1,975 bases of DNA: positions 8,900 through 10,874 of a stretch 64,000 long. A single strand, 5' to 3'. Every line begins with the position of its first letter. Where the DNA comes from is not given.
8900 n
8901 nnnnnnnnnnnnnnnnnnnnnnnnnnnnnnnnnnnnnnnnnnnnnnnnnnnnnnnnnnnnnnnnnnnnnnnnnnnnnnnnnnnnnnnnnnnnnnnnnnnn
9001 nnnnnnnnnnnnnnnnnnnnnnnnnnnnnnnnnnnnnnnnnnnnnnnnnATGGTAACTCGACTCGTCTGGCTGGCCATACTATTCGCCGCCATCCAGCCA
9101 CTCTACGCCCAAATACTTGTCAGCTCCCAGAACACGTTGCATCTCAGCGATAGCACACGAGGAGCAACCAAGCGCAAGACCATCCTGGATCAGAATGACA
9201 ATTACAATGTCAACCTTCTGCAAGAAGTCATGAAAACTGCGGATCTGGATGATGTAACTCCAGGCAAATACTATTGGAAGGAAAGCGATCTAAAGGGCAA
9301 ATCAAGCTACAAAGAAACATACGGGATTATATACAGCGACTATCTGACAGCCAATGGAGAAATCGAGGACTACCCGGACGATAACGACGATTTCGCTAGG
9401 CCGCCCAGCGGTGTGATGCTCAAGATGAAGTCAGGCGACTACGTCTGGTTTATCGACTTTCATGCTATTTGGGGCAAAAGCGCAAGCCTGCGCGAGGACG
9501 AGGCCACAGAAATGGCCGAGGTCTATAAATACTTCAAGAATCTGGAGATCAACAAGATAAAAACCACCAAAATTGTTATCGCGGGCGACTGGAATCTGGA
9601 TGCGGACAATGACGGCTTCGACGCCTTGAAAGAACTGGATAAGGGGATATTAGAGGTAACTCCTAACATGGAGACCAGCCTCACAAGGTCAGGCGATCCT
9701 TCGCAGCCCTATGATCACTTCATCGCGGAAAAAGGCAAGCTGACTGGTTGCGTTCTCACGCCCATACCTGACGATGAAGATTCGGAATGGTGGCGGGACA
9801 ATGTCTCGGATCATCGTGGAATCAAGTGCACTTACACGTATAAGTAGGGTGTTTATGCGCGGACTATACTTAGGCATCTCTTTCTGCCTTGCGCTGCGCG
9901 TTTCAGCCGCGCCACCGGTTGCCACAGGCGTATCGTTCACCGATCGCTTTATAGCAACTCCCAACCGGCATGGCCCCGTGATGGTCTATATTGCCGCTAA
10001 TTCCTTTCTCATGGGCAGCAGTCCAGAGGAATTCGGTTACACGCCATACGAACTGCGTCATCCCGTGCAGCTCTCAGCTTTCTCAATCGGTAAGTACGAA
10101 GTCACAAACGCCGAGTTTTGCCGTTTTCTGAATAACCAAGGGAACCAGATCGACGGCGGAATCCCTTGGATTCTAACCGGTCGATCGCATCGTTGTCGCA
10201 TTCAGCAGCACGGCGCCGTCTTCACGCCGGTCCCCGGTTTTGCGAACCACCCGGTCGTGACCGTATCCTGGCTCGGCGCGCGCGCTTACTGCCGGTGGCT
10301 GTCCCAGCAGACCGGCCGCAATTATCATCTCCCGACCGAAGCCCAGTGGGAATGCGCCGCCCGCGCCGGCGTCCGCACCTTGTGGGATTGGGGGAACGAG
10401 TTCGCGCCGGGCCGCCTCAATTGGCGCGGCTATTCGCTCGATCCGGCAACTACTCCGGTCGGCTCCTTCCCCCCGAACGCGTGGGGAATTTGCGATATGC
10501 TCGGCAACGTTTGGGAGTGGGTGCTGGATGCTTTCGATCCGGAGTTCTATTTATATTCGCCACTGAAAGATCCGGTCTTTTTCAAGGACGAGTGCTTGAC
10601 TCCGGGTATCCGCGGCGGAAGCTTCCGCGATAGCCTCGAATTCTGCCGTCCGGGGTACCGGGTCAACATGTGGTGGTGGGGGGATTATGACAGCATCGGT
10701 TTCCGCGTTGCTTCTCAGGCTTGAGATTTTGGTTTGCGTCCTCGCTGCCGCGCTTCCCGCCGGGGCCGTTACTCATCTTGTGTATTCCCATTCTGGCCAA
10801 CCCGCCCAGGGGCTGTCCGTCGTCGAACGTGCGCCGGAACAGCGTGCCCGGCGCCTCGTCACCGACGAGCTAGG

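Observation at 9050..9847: Compositionally foreign, catalytically intact DNase I homologue translationally coupled to the giant ORF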

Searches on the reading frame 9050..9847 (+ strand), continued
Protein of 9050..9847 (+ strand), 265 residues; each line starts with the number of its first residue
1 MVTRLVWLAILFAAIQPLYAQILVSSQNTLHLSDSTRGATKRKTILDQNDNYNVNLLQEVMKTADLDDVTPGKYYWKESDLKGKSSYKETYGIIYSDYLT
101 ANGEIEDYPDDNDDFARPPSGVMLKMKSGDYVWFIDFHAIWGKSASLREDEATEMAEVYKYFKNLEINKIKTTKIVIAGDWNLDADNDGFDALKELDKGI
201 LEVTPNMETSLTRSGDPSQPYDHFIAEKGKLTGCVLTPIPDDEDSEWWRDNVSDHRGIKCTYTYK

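Call 71: predict_structure(alignment_id=A1)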
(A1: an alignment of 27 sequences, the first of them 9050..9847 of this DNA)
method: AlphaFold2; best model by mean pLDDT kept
length: 265 residues; sequences in the alignment: 27
mean_pLDDT: 93.0   pTM: 0.89
mean pLDDT of the five models: 93.0, 92.6, 92.1, 91.7, 91.2
residues with pLDDT >= 90: 229; 70-90: 19; 50-70: 13; < 50: 4
segments of 3 or more residues with pLDDT < 50: 1-4
pLDDT, mean of each block of 10 residues (from residue 1): 50 66 97 93 98 98 97 98 92 98 98 95 96 96 88 97 98 97 96 87 97 97 97 98 97 97 94
secondary structure, 60 per line:
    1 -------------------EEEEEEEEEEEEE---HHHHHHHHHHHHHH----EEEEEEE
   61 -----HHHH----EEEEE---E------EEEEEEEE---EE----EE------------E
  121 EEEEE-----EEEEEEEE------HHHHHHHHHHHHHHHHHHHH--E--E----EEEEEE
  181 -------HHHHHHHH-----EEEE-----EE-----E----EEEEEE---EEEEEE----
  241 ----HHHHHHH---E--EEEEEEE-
elements in order: E20-32 H36-49 E54-60 H66-69 E74-78 E89-96 E120-125 E131-138 H145-164 E175-180 H188-195 E201-204 E222-227 E231-236 H245-251 E258-264
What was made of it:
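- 9050..9109 (+): Probable Sec signal peptide (aa 1-20, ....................). Unstructured and low pLDDT in the model (call 71).
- On DNase I family within the EEP (endonuclease/exonuclease/phosphatase) superfamily: AF2 pLDDT 93, pTM 0.89 (call 71).
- Checked: Residues 1-19 are unstructured in the model and the fold starts at residue 20 (call 71).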

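Call 73: fold_search(model_id=the predicted structure, library=pdb)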
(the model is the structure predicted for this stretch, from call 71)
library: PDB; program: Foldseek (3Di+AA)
matches with E <= 10: 998; with E <= 0.001: 116
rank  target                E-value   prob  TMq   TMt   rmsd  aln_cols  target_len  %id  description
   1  1atn_D                1.2e-14  1.00  0.67  0.68   4.4       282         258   16  Atomic structure of the actin:DNASE I complex (released 1992-07-15)
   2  2a42_B                1.9e-14  1.00  0.69  0.71   4.2       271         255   17  Actin-DNAse I Complex (released 2005-11-01)
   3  2dnj_A                8.2e-14  1.00  0.70  0.73   4.2       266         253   17  DNASE I-INDUCED DNA CONFORMATION. 2 ANGSTROMS STRUCTURE OF A DNASE I-OCTAMER COMPLEX (released 1994-01-31)
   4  2a3z_B                8.7e-14  1.00  0.69  0.70   4.2       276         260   17  Ternary complex of the WH2 domain of WASP with Actin-DNAse I (released 2005-11-01)
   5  9nb9_E                1.7e-13  1.00  0.70  0.72   4.1       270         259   18  Viral protein DP71L in complex with phosphorylated eIF2alpha (NTD) and protein phosphatase 1A (D64A), stabilized by G- (released 2025-07-09)
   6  1dnk_A                2.6e-13  1.00  0.68  0.72   4.2       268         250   17  THE X-RAY STRUCTURE OF THE DNASE I-D(GGTATACC)2 COMPLEX AT 2.3 ANGSTROMS RESOLUTION (released 1994-01-31)
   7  4awn_A                2.8e-13  1.00  0.69  0.70   4.1       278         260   19  Structure of recombinant human DNase I (rhDNaseI) in complex with Magnesium and Phosphate. (released 2013-01-09)
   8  9fju_E                5.4e-12  1.00  0.67  0.71   4.2       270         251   17  Structure of the DNase I- and phalloidin-bound pointed end of F-actin (conformer 1) (released 2024-09-11)
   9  3mpr_D                1.2e-11  1.00  0.62  0.60   6.2       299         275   15  Crystal Structure of endonuclease/exonuclease/phosphatase family protein from Bacteroides thetaiotaomicron, Northeast  (released 2010-05-26)
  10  7nzm_D                1.8e-11  1.00  0.67  0.68   4.5       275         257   17  Cryo-EM structure of pre-dephosphorylation complex of phosphorylated eIF2alpha with trapped holophosphatase (PP1A_D64A (released 2021-09-29)
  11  7kiu_A                2.2e-11  1.00  0.67  0.67   5.2       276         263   16  Structure of recombinant human DNase1L3 in complex with Mg2+ (released 2021-12-01)
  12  7ax1_A                2.1e-10  1.00  0.62  0.34   7.2       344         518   13  Crystal structure of the human CCR4-CAF1 complex (released 2021-05-12)
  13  9yxy_A                3.8e-10  1.00  0.65  0.65   5.9       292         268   12  Crystal structure of EEPD1 EEP domain dimer at pH 5.5 (released 2026-03-18)
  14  6ca4_B                4.1e-10  1.00  0.61  0.65   5.1       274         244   14  Crystal structure of humanized D. rerio TDP2 by 14 mutations (released 2018-05-02)
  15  5j3z_A                4.9e-10  1.00  0.61  0.64   4.7       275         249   13  Crystal structure of m2hTDP2-CAT in complex with a small molecule inhibitor (released 2016-05-04)
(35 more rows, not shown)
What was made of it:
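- On DNase I family within the EEP (endonuclease/exonuclease/phosphatase) superfamily: Foldseek ranks 1-8 are DNase I (E 1e-14 to 5e-12, TM 0.67-0.73); DNase1L3 is at rank 11 (call 73).
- Closest known: Eukaryotic DNase I / DNase1L3. Same: Same fold (Foldseek E 1e-14, TM about 0.7; call 73).
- The AF2 model has pLDDT 93, and its top Foldseek hits are DNase I (calls 71, 73). Foldseek lists sphingomyelinases, TDP2 and nocturnin at E about 1e-9 (call 73).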

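Call 85: find_encoding_contigs(protein=P0028, flank=10000, max_places=1)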
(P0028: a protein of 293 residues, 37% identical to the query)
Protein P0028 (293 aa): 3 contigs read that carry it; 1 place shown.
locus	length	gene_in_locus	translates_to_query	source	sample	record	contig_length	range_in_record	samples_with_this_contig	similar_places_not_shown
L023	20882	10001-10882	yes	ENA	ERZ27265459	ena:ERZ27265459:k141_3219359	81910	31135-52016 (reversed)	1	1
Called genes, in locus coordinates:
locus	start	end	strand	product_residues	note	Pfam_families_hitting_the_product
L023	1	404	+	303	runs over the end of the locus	PF01326:PPDK_N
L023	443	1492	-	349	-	-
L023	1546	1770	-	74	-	-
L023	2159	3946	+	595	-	-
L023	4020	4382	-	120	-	PF04972:BON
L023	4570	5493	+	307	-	PF13483:Lactamase_B_3, PF12706:Lactamase_B_2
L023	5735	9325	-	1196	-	PF15902:Sortilin-Vps10 (faint)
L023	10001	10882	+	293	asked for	PF03372:Exo_endo_phos (faint)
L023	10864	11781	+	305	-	PF03781:FGE-sulfatase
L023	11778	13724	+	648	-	PF13620:CarboxypepD_reg (weak)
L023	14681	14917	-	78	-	-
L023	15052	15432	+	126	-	-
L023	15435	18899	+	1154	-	-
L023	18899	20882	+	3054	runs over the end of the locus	PF01476:LysM (faint)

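Call 86: find_encoding_contigs(protein=P0031, flank=10000, max_places=1)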
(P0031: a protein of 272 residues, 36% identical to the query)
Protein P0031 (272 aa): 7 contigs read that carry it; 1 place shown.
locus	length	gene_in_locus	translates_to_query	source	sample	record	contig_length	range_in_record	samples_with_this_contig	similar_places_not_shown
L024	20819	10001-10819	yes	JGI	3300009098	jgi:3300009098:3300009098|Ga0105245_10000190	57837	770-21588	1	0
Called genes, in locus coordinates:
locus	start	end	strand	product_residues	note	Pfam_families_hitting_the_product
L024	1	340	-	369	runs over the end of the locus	?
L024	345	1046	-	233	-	PF00005:ABC_tran, PF13304:AAA_21 (weak)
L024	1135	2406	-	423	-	PF25919:BSH_CusB (faint), PF25973:BSH_CzcB (weak), PF25989:YknX_C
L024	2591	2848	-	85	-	PF07813:LTXXQ (weak)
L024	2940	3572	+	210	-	-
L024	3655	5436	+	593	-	PF16927:HisKA_7TM (faint), PF00989:PAS, PF08448:PAS_4, PF13426:PAS_9, PF00512:HisKA, PF02518:HATPase_c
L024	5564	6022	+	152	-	PF00072:Response_reg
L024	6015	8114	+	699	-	PF00072:Response_reg, PF00989:PAS (weak), PF08448:PAS_4, PF13426:PAS_9 (weak), PF08447:PAS_3, PF00990:GGDEF, PF00563:EAL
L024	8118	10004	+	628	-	PF13620:CarboxypepD_reg (weak)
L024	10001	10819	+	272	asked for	-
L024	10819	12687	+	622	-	PF03781:FGE-sulfatase, PF13620:CarboxypepD_reg (weak)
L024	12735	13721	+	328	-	-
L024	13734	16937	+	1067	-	-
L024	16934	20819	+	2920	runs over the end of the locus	-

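Call 92: search_protein_representatives(alignment_id=A1)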
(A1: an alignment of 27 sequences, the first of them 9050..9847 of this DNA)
Query: 27 sequences, 269 profile positions. Proteins with E-value up to 0.001 (for the whole library): 1428; up to 1e-10: 421; up to 1e-30: 101. The best 150 are listed.
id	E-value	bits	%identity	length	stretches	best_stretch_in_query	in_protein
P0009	4.6e-106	370.6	-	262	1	7-269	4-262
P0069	7.0e-102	356.9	-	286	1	6-268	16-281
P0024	1.2e-87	310.2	-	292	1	7-269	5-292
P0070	5.6e-85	301.5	-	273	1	2-269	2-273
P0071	3.2e-83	295.7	-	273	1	3-269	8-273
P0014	5.3e-83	295.0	-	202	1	63-269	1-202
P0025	2.8e-81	289.3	-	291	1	6-267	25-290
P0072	8.0e-78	278.0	-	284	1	19-267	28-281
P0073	3.8e-77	275.8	-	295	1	6-269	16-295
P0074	9.2e-77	274.5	-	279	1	5-268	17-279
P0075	1.3e-76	274.0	-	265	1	3-269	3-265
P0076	2.1e-76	273.3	-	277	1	6-269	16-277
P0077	7.4e-75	268.3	-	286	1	7-267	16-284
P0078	3.9e-74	265.9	-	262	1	7-269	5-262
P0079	1.2e-71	257.7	-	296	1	5-268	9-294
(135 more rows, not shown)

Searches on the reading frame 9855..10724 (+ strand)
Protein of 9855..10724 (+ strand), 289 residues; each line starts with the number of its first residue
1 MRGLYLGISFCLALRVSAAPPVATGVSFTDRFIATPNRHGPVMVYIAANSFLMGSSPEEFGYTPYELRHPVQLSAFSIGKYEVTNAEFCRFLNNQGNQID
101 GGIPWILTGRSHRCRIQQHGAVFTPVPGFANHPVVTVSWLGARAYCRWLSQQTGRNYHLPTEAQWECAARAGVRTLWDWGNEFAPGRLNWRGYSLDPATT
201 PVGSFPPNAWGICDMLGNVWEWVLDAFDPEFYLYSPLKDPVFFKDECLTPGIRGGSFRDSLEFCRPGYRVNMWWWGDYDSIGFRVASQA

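Call 7: search_protein_families(library=pfam, proteins=[window:9855-10724:+], max_evalue=0.01)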
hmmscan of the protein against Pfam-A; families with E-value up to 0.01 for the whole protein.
window:9855-10724:+ (289 aa): 1 family
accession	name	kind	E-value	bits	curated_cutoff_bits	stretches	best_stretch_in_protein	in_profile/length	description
PF03781.23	FGE-sulfatase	-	2.9e-50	171.7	23.3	1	41-286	3-254/255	Sulfatase-modifying factor enzyme 1-like domain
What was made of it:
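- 9855..10724 (+): Exported FGE-sulfatase-fold protein (289 aa), closest to PvdO. Fourth gene of the set. Pfam FGE-sulfatase at 2.9e-50 (call 7).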

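Call 8: search_protein_families(library=ncbifam, proteins=[window:9855-10724:+], max_evalue=0.01)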
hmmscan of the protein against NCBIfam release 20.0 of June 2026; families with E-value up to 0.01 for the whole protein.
window:9855-10724:+ (289 aa): 8 families
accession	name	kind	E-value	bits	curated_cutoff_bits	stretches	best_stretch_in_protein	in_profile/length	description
NF051459.1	pyoverdine_PvdO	equivalog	8.9e-35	120.1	500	1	37-287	30-278/280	dihydropyoverdine dehydrogenase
TIGR03525.2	GldK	equivalog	3.4e-27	95.8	350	2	127-286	215-404/408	T9SS ring complex lipoprotein PorK/GldK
NF041186.1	SenA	equivalog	6.5e-22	78.4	420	1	41-269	169-364/382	selenoneine synthase SenA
TIGR03440.2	egtB_TIGR03440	equivalog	1.7e-20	73.5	360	2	130-270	272-397/413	ergothioneine biosynthesis protein EgtB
TIGR04344.1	ovoA_Nterm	equivalog_domain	6.1e-17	61.6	400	1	68-257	217-416/444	5-histidylcysteine sulfoxide synthase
TIGR03530.1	GldJ_short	equivalog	1.8e-13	50.2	382.9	2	38-150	61-178/396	gliding motility lipoprotein GldJ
TIGR03524.1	GldJ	equivalog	8.8e-12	44.5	458.2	2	192-229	328-367/559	gliding motility lipoprotein GldJ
TIGR02171.1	Fb_sc_TIGR02171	subfamily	7.3e-06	24.3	544.35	1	155-227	157-218/912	TIGR02171 family lipoprotein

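Call 24: search_protein_families(library=phrogs, proteins=[window:9855-10724:+], max_evalue=0.01)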
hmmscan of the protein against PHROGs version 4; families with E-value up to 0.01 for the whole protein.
window:9855-10724:+ (289 aa): 2 families
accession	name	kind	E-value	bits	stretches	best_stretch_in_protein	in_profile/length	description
phrog_18508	-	other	1e-52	180.1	1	43-288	19-263/266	kinase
phrog_2889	-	unknown function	0.00021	21.2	1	208-224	236-252/418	-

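Call 25: search_protein_families(library=padloc, proteins=[window:9855-10724:+], max_evalue=0.01)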
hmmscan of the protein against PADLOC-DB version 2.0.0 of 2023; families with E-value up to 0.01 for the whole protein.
window:9855-10724:+ (289 aa): 0 families

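Call 100: search_solved_structures(query=window:9855-10724:+, max_evalue=0.00001, show_alignments=2)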
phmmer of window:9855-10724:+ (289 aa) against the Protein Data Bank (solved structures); distinct sequences matched with E-value up to 0.00001: 29.
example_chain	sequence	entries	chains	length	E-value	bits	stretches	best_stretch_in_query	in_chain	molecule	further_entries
5hha_A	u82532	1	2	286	2.4e-27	99.3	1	40-287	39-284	PvdO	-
7spq_A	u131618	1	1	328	5.1e-23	85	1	69-286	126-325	Serine/threonine kinase ToxD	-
6muj_A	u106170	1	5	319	1.7e-21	80.1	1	101-272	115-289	Formylglycine-generating enzyme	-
2q17_A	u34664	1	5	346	2.2e-21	79.7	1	101-272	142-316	formylglycine generating enzyme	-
6s07_A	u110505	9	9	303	2.2e-18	69.8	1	128-270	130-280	Formylglycine-generating enzyme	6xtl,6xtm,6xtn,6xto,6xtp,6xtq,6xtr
5nxl_A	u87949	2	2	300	5.6e-18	68.5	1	128-270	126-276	Non-specific serine/threonine protein kinase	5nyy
31dc_A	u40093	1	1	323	1.2e-17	67.4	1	127-264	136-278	Formylglycine-generating enzyme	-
1y4j_A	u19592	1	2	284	1.4e-17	67.2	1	130-227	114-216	Sulfatase modifying factor 2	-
9ots_A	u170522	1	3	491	1.4e-17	67.1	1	118-285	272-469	Por secretion system protein porK/gldK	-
9mzu_A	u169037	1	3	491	1.4e-17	67.1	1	118-285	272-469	PorK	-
2aft_X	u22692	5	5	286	1.5e-17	67.1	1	127-264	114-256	Sulfatase modifying factor 1 | Sulfatase-modifying factor 1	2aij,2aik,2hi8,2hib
9p6h_B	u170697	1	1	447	1.7e-17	66.9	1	118-285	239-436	Lipoprotein, putative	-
9myj_B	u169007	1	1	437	3.3e-17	66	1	118-285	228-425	Lipoprotein, putative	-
2aii_X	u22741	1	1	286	4.1e-17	65.7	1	43-236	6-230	Sulfatase modifying factor 1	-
5ssy_A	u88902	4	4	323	4.4e-17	65.5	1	126-236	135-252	Formylglycine-generating enzyme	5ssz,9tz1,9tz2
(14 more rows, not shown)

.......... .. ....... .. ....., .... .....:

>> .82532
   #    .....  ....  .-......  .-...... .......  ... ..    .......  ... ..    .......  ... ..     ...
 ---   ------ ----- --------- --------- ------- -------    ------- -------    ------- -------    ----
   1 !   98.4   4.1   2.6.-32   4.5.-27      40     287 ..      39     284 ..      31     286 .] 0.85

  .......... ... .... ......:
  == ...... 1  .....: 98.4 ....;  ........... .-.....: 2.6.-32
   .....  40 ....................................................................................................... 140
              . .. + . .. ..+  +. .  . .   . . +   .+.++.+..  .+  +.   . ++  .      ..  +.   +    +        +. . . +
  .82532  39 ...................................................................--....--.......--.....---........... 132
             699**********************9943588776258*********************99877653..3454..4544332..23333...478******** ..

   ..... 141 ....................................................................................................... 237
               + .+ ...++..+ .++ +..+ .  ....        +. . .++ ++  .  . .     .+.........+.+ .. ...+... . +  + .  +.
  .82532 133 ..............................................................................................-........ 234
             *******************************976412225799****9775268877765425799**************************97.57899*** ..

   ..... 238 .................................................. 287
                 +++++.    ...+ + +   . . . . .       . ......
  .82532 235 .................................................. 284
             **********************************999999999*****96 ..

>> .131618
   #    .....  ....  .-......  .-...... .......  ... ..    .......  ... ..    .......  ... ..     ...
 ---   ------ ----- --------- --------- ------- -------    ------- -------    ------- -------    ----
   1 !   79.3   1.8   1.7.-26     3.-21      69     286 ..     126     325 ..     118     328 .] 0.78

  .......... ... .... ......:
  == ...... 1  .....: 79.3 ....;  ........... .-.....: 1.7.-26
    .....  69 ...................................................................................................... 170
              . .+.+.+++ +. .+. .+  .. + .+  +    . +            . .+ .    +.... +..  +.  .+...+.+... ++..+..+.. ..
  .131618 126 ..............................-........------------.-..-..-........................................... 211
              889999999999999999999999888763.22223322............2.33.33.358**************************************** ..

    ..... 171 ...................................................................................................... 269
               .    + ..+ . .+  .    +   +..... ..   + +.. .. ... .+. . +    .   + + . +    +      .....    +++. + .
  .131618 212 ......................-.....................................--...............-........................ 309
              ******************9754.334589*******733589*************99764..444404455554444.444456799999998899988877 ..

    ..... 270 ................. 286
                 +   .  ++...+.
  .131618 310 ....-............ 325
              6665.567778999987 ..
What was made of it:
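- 9855..10724 (+): Best PDB match is PvdO 5hha at 2.4e-27 (call 100).
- Closest known: PvdO-like / FGE-sulfatase-fold periplasmic proteins. Same: The downstream gene matches PvdO 5hha at 2.4e-27 and Pfam FGE-sulfatase at 2.9e-50 (calls 7, 100).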
